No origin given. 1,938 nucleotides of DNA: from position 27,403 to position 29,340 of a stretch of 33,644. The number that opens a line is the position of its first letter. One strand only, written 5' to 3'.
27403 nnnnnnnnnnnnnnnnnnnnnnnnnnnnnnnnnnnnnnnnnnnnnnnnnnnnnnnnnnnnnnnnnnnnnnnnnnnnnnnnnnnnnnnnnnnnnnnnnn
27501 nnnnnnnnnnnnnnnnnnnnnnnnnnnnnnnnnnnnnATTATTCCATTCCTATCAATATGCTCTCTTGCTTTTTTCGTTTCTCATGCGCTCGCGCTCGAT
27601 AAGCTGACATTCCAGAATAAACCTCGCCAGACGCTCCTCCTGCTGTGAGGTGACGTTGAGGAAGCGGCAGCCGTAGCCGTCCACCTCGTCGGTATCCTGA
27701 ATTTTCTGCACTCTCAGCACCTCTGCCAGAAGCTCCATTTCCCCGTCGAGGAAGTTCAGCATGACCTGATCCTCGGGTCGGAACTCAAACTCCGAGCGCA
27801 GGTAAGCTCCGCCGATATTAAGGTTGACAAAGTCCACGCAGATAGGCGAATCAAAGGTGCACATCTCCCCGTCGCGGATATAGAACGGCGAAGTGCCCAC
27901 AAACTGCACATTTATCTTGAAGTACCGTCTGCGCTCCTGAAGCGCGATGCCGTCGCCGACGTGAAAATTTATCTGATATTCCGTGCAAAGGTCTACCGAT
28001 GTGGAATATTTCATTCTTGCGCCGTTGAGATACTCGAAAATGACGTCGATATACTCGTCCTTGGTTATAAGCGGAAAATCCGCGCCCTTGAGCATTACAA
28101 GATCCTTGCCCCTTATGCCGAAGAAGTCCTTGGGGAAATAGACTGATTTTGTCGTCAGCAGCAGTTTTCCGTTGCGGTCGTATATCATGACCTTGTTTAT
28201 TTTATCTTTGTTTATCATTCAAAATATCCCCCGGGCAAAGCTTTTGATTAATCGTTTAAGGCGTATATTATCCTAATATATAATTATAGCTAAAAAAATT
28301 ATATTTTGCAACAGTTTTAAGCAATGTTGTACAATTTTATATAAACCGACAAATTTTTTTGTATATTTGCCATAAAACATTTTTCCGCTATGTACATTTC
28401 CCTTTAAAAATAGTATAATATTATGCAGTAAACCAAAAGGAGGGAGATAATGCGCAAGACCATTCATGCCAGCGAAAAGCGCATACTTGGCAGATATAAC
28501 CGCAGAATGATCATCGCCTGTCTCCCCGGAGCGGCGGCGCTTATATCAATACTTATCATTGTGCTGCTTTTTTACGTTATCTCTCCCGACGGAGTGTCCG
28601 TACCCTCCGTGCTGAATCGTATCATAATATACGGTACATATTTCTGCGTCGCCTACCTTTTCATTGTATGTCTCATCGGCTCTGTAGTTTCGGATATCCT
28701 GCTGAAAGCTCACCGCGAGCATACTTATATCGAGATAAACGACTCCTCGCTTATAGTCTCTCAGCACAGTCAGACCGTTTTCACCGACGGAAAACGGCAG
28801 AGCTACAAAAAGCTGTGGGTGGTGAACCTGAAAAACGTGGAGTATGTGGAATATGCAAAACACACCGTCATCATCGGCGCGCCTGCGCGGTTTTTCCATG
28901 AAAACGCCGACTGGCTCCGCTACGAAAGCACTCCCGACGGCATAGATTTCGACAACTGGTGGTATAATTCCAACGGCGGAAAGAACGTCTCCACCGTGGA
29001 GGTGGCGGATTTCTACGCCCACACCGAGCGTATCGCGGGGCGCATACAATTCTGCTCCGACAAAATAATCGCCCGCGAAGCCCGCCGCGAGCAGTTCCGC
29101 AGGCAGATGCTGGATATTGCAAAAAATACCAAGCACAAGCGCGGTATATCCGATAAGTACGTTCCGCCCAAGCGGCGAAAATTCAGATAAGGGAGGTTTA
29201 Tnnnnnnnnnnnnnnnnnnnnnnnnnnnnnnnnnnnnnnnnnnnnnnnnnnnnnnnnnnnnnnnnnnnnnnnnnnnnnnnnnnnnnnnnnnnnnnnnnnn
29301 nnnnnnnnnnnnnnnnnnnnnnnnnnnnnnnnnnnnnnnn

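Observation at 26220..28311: PilZ / orphan ParA-type ATPase / ComFB-domain operon directly upstream of flgB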

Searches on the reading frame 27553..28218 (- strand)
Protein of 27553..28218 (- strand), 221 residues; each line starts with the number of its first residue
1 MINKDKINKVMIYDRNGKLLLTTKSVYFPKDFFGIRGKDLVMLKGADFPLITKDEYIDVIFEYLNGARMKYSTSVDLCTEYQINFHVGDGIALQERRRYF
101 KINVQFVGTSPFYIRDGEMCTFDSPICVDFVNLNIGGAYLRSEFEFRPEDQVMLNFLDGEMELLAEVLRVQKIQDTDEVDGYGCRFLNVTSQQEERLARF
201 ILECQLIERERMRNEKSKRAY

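Call 3: search_protein_families(library=pfam, proteins=[window:27553-28218:-], max_evalue=1)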
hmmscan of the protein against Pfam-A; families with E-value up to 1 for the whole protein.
window:27553-28218:- (221 aa): 2 families
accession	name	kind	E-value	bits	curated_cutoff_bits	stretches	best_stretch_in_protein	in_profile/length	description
PF07238.19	PilZ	-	8.7e-11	42.5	22.5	1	96-202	2-101/102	PilZ domain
PF24637.1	RRM_DEAH11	-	0.012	16.4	27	1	126-164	21-62/81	DEAH11 RRM domain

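Call 4: search_protein_families(library=ncbifam, proteins=[window:27553-28218:-], max_evalue=1)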
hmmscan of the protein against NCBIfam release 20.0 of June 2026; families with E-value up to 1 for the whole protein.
window:27553-28218:- (221 aa): 1 family
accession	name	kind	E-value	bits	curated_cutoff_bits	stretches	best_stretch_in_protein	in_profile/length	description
TIGR02266.1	gmx_TIGR02266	paralog_domain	1.7e-05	24.9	68.7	1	132-201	23-95/96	TIGR02266 family protein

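Call 11: search_solved_structures(query=window:27553-28218:-, max_evalue=1, show_alignments=2)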
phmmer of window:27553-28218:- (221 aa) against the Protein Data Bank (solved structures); distinct sequences matched with E-value up to 1: 0.

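Call 23: find_homologous_proteins(query=window:27553-28218:-, max_evalue=0.001)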
Query window:27553-28218:- (221 aa): 188 proteins with E <= 0.001 among 284 candidates; the best 120 are listed.
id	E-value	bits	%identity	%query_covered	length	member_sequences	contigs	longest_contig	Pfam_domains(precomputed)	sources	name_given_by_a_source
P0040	5.8e-144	495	100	100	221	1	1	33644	PF07238.20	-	-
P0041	3.2e-128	444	88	100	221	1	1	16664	PF07238.20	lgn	-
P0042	3.3e-128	444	87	100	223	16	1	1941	PF07238.20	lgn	-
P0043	5.7e-128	443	88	100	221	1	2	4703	PF07238.20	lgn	-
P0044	4.3e-108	378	76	99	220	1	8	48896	PF07238.20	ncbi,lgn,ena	-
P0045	9.6e-107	374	75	98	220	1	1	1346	PF07238.20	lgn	-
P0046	3.6e-106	372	74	99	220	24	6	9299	PF07238.20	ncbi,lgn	-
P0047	7.8e-104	364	73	100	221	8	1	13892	PF07238.20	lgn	-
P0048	3.6e-99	349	68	99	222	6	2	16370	PF07238.20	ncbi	-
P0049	3.6e-98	346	69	99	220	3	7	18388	PF07238.20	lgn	-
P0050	9.1e-98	344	68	99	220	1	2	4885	PF07238.20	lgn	-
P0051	1.7e-97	343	69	99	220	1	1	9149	PF07238.20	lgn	-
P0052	2.1e-97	343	68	99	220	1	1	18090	PF07238.20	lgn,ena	-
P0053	2.3e-97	343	68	99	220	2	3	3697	PF07238.20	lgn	-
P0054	2.4e-97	343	68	99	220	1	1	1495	PF07238.20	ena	-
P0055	3.6e-97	342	69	99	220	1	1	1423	PF07238.20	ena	-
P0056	6.0e-97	342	68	99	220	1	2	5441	PF07238.20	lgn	-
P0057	7.8e-97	341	68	99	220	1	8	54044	PF07238.20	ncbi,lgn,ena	-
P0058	8.5e-97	341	68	99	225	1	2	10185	PF07238.20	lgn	-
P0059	8.6e-97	341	68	99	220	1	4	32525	PF07238.20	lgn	-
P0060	1.3e-96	340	68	99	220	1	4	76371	PF07238.20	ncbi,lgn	ncbi:MAG: PilZ domain-containing protein [Oscillospiraceae bacterium]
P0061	3.3e-96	339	67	99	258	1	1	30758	PF07238.20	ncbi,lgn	-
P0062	5.9e-96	338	67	99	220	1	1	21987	PF07238.20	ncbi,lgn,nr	ncbi:MAG: PilZ domain-containing protein [Oscillospiraceae bacterium]|nr:PilZ domain-containing prot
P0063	6.4e-96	338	67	99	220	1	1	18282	PF07238.20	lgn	-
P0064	6.9e-96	338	70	96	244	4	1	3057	PF07238.20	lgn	-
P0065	1.8e-95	337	69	96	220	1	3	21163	PF07238.20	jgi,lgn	jgi:c-di-GMP-binding flagellar brake protein YcgR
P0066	1.8e-93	330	66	100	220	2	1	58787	PF07238.20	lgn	-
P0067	1.9e-93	330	68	98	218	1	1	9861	PF07238.20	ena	-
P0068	2.4e-93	330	67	98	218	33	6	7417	PF07238.20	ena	-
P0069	2.3e-92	327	67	99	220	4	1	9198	PF07238.20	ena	-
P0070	2.4e-92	327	67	98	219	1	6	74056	PF07238.20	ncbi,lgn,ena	-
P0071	2.4e-92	326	66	98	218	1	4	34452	PF07238.20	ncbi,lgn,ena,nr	ncbi:MAG: PilZ domain-containing protein [Oscillospiraceae bacterium]|nr:PilZ domain-containing prot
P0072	2.5e-92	326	67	98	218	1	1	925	PF07238.20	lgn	-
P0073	2.6e-92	326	66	98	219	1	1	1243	PF07238.20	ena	-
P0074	3.0e-92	326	65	98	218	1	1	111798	PF07238.20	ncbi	-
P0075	3.4e-92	326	66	98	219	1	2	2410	PF07238.20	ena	-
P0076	4.3e-92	326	67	98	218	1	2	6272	PF07238.20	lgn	-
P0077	4.4e-92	326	65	98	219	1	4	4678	PF07238.20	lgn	-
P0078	4.7e-92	326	65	98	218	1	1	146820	PF07238.20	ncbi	-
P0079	4.9e-92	325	65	98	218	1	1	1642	PF07238.20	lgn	-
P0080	5.4e-92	325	65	98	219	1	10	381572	PF07238.20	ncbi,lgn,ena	-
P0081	5.5e-92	325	66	98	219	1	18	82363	PF07238.20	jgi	-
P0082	6.3e-92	325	66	98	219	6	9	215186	PF07238.20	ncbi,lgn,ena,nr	ncbi:MAG: PilZ domain-containing protein [Oscillospiraceae bacterium]|nr:PilZ domain-containing prot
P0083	9.9e-92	324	66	98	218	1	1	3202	PF07238.20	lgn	-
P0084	1.0e-91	324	66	98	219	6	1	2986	PF07238.20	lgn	-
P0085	1.4e-91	324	67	99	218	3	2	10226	PF07238.20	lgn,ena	-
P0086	1.6e-91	324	65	98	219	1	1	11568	PF07238.20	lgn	-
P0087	2.1e-91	323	65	98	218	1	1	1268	PF07238.20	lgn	-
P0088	2.8e-91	323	66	98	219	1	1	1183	PF07238.20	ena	-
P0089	2.8e-91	323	66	98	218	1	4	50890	PF07238.20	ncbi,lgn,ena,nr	ncbi:MAG: PilZ domain-containing protein [Oscillospiraceae bacterium]|nr:PilZ domain-containing prot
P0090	3.8e-91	323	65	98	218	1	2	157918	PF07238.20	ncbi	-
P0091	4.9e-91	322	65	98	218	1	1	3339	PF07238.20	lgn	-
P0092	6.4e-91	322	64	98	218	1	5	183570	PF07238.20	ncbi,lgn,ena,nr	ncbi:MAG: PilZ domain-containing protein [Oscillospiraceae bacterium]|nr:PilZ domain-containing prot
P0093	9.8e-91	321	65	98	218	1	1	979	PF07238.20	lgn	-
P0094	1.0e-90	321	65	98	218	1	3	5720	PF07238.20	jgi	-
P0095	1.1e-90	321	65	98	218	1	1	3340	PF07238.20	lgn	-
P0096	1.2e-90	321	66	98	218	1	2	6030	PF07238.20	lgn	-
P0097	3.5e-90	319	67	99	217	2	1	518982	PF07238.20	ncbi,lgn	-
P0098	5.2e-90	319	65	98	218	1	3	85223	PF07238.20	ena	-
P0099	5.8e-90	319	64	98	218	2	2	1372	PF07238.20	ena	-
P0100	9.8e-90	318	68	96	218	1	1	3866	PF07238.20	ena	-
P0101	1.4e-89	317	62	98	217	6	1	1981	PF07238.20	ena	-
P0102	1.8e-89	317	65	98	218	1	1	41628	PF07238.20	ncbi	-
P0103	4.3e-89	316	66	99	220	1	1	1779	PF07238.20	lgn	-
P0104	1.1e-88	315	65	99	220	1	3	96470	PF07238.20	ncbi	-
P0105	1.3e-88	314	63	99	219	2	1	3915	PF07238.20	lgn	-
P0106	4.0e-88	313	61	99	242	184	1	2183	PF07238.20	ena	-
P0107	8.0e-88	312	62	99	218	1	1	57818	PF07238.20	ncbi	-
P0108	1.0e-87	311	64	96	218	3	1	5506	PF07238.20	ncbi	-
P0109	1.6e-87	311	64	96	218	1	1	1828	PF07238.20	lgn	-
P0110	1.9e-87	311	64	96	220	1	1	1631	PF07238.20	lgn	-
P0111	3.3e-87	310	64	99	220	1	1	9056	PF07238.20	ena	-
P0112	5.4e-87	309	62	99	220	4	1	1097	PF07238.20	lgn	-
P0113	8.3e-87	308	62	99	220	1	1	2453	PF07238.20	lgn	-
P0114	1.4e-86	308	61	99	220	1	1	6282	PF07238.20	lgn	-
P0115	1.5e-86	308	61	99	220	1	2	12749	PF07238.20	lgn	-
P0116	2.0e-86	307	63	99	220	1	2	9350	PF07238.20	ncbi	-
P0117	2.5e-86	307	61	98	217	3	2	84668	PF07238.20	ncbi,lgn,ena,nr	ncbi:MAG: PilZ domain-containing protein [Oscillospiraceae bacterium]|nr:PilZ domain-containing prot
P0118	2.5e-86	307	61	99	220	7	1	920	PF07238.20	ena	-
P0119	2.6e-86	307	63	96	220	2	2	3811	PF07238.20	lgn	-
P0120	3.6e-86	306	61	99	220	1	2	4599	PF07238.20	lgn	-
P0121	3.7e-86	306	61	99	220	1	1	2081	PF07238.20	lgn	-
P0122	4.6e-86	306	65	95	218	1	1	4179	PF07238.20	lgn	-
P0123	4.8e-86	306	65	98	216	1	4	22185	PF07238.20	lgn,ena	-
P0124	5.9e-86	306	61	99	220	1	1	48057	PF07238.20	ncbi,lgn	-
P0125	6.5e-86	305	60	99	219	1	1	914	PF07238.20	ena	-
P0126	7.6e-86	305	62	100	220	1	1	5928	PF07238.20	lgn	-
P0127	8.1e-86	305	61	99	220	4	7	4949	PF07238.20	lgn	-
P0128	1.2e-85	305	61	99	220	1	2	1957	PF07238.20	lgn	-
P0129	1.6e-85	304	64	96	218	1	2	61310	PF07238.20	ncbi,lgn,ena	-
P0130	1.9e-85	304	61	99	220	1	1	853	PF07238.20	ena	-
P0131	2.2e-85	304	60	99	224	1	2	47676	PF07238.20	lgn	-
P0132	2.3e-85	304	62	99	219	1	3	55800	PF07238.20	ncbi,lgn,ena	-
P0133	2.4e-85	304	60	99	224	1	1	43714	PF07238.20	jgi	-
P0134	2.5e-85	304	62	99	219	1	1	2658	PF07238.20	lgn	-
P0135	2.5e-85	304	62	100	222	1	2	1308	PF07238.20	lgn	-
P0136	3.0e-85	303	60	98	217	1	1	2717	PF07238.20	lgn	-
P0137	3.6e-85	303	60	99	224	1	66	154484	PF07238.20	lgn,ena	-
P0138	3.8e-85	303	60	99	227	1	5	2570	PF07238.20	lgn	-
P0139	4.8e-85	303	63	99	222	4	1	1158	PF07238.20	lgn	-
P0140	6.6e-85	302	63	94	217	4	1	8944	PF07238.20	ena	-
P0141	7.4e-85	302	60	99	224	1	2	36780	PF07238.20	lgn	-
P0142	1.0e-84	302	62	100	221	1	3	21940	PF07238.20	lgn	-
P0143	1.2e-84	301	64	98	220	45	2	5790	PF07238.20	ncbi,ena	-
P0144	1.4e-84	301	62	99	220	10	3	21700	PF07238.20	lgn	-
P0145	1.4e-84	301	61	99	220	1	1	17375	PF07238.20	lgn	-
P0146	1.5e-84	301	64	95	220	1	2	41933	PF07238.20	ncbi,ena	-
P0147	2.7e-84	300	61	99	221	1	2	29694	PF07238.20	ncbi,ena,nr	ncbi:MAG: PilZ domain-containing protein [Oscillospiraceae bacterium]|nr:PilZ domain-containing prot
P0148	4.2e-84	300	62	99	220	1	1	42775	PF07238.20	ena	-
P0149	4.9e-84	299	62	93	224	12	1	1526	PF07238.20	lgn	-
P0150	5.0e-84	299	62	96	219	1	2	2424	PF07238.20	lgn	-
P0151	1.4e-83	298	59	99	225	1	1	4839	PF07238.20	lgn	-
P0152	1.7e-83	298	59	96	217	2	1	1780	PF07238.20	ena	-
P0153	2.5e-83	297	62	99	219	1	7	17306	PF07238.20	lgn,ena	-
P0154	2.6e-83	297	61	99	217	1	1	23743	PF07238.20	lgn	-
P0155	2.6e-83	297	65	94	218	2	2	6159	PF07238.20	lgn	-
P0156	3.0e-83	297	59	98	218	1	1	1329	PF07238.20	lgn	-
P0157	3.4e-83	297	62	99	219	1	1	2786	PF07238.20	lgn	-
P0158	3.6e-83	297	63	95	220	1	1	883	PF07238.20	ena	-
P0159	8.4e-83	295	61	99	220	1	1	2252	PF07238.20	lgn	-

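Call 44: predict_structure(alignment_id=A3)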
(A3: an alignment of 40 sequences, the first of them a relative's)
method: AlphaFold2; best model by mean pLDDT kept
length: 221 residues; sequences in the alignment: 40
mean_pLDDT: 88.3   pTM: 0.53
mean pLDDT of the five models: 88.3, 87.9, 87.6, 86.7, 86.0
residues with pLDDT >= 90: 131; 70-90: 75; 50-70: 10; < 50: 5
segments of 3 or more residues with pLDDT < 50: 95-99
pLDDT, mean of each block of 10 residues (from residue 1): 87 90 94 85 93 95 87 95 94 58 81 97 95 90 96 93 96 91 94 84 79 74 51
secondary structure, 60 per line:
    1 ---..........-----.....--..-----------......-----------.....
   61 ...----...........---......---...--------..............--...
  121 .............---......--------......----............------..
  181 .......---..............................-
elements in order: E7-13 E19-23 E39-44 E56-63 E68-78 E82-87 E91-93 E102-115 E118-133 E137-142 E151-156 E161-172 E179-187 H191-220

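Call 48: fold_search(model_id=the predicted structure, library=pdb)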
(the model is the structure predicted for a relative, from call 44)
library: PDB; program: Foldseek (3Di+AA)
matches with E <= 10: 477; with E <= 0.001: 11
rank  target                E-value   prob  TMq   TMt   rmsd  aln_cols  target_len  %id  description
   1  5vx6_A                3.8e-07  1.00  0.37  0.39  14.7       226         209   14  Structure of Bacillus subtilis Inhibitor of motility (MotI/DgrA) (released 2017-11-22)
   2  5kec_A                1.7e-06  1.00  0.35  0.34  14.8       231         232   13  Structure of K. pneumonia MrkH in its apo state. (released 2016-08-17)
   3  5vx6_B                2.7e-06  1.00  0.36  0.38  16.4       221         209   12  Structure of Bacillus subtilis Inhibitor of motility (MotI/DgrA) (released 2017-11-22)
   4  5y6f                  7.8e-06  1.00  0.38  0.37  16.6       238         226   18  Crystal structure of YcgR in complex with c-di-GMP from Escherichia coli (released 2018-07-18)
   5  3kyg_A                9.1e-06  1.00  0.31  0.30  14.0       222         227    9  Crystal structure of VCA0042 (L135R) complexed with c-di-GMP (released 2010-04-14)
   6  2rde_A                1.2e-05  1.00  0.31  0.31  15.7       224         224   10  Crystal structure of VCA0042 complexed with c-di-GMP (released 2007-10-30)
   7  2rde_B                1.9e-05  1.00  0.31  0.30  16.0       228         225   10  Crystal structure of VCA0042 complexed with c-di-GMP (released 2007-10-30)
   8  5kgo_D                2.5e-05  1.00  0.34  0.34  17.6       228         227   12  Structure of K. pneumonia MrkH-c-di-GMP complex (released 2016-08-17)
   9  5ked_A                2.9e-05  1.00  0.34  0.33  14.2       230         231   14  Structure of the 2.65 Angstrom P2(1) crystal of K. pneumonia MrkH (released 2016-08-17)
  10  3kyf                  5.1e-05  1.00  0.33  0.32  14.4       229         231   11  Crystal structure of P4397 complexed with c-di-GMP (released 2010-04-14)
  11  5ked_B                1.1e-04  1.00  0.40  0.39  14.0       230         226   14  Structure of the 2.65 Angstrom P2(1) crystal of K. pneumonia MrkH (released 2016-08-17)
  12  4xrn_D                4.5e-03  1.00  0.33  0.64   3.8       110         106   16  Pilz domain with c-di-gmp of a protein from Pseudomonas aeruginosa (released 2016-02-03)
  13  5y6g                  5.0e-03  1.00  0.31  0.50   7.0       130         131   19  PilZ domain with c-di-GMP of YcgR from Escherichia coli (released 2018-07-18)
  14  4rt1_A                5.3e-03  1.00  0.32  0.61   4.0       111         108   16  Structure of the Alg44 PilZ domain (R95A mutant) from Pseudomonas aeruginosa PAO1 in complex with c-di-GMP (released 2015-04-08)
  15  4i86_A                6.1e-03  1.00  0.34  0.67   3.7       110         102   17  Crystal structure of PilZ domain of CeSA from cellulose synthesizing bacterium (released 2013-04-03)
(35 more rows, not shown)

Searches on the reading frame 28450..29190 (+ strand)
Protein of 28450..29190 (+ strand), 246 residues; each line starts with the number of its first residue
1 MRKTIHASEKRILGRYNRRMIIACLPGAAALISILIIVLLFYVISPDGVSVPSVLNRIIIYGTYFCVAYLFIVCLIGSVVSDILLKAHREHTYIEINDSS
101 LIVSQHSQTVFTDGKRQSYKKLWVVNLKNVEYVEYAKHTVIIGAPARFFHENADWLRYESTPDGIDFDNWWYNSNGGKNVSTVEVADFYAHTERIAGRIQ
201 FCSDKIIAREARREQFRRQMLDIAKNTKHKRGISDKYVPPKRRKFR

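Call 8: search_protein_families(library=pfam, proteins=[window:28450-29190:+], max_evalue=0.001)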
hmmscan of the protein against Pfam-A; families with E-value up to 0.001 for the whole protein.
window:28450-29190:+ (246 aa): 0 families

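Call 80: search_protein_families(library=ncbifam, proteins=[window:28450-29190:+], max_evalue=1)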
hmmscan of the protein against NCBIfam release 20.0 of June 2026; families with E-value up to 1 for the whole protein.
window:28450-29190:+ (246 aa): 0 families

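Call 102: search_protein_families(library=pfam, proteins=[window:28450-29190:+], max_evalue=1)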
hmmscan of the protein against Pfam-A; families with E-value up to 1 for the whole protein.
window:28450-29190:+ (246 aa): 0 families
